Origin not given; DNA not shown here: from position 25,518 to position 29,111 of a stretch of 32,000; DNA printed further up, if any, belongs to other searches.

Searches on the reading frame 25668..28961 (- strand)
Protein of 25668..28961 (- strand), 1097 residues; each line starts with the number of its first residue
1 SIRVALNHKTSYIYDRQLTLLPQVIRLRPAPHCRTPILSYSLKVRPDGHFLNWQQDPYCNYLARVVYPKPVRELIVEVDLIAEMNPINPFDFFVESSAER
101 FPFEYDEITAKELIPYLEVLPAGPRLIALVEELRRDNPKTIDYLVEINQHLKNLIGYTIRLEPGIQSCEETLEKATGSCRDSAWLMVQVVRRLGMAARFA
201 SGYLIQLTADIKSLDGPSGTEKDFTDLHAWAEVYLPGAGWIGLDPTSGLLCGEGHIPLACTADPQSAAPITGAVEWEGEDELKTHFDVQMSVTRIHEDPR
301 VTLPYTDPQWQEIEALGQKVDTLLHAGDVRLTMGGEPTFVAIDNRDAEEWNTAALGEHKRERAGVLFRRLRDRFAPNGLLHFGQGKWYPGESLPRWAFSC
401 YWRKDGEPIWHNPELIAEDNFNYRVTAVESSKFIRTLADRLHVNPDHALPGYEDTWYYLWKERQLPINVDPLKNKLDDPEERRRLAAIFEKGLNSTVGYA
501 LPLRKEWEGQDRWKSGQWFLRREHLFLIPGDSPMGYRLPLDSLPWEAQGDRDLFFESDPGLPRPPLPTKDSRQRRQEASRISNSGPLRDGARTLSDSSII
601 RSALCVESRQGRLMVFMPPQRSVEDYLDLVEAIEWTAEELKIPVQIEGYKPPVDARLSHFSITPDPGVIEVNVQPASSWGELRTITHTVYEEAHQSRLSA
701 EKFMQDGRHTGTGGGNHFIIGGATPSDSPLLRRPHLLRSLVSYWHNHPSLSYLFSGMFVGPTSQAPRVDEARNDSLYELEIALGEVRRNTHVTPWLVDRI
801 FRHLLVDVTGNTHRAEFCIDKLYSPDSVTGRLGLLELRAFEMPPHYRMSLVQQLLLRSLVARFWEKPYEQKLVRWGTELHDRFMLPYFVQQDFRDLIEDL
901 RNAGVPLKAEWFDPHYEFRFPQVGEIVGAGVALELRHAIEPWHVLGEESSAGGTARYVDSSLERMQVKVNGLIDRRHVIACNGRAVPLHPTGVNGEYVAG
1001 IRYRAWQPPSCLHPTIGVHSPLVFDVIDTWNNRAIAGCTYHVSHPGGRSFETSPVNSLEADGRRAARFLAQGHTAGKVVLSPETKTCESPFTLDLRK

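Call 22: search_protein_families(library=pfam, proteins=[window:25668-28961:-], max_evalue=0.001)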
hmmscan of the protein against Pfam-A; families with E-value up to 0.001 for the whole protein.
window:25668-28961:- (1097 aa): 3 families
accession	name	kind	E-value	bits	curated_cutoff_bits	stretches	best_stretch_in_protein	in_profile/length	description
PF09899.14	DUF2126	-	0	1344.2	27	1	281-1096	2-826/826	Putative amidoligase enzyme (DUF2126)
PF08379.15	Bact_transglu_N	-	8.6e-22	78.1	27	1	5-83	2-80/80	Bacterial transglutaminase-like N-terminal region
PF01841.26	Transglut_core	-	8.6e-17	61.8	23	1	128-245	2-108/108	Transglutaminase-like superfamily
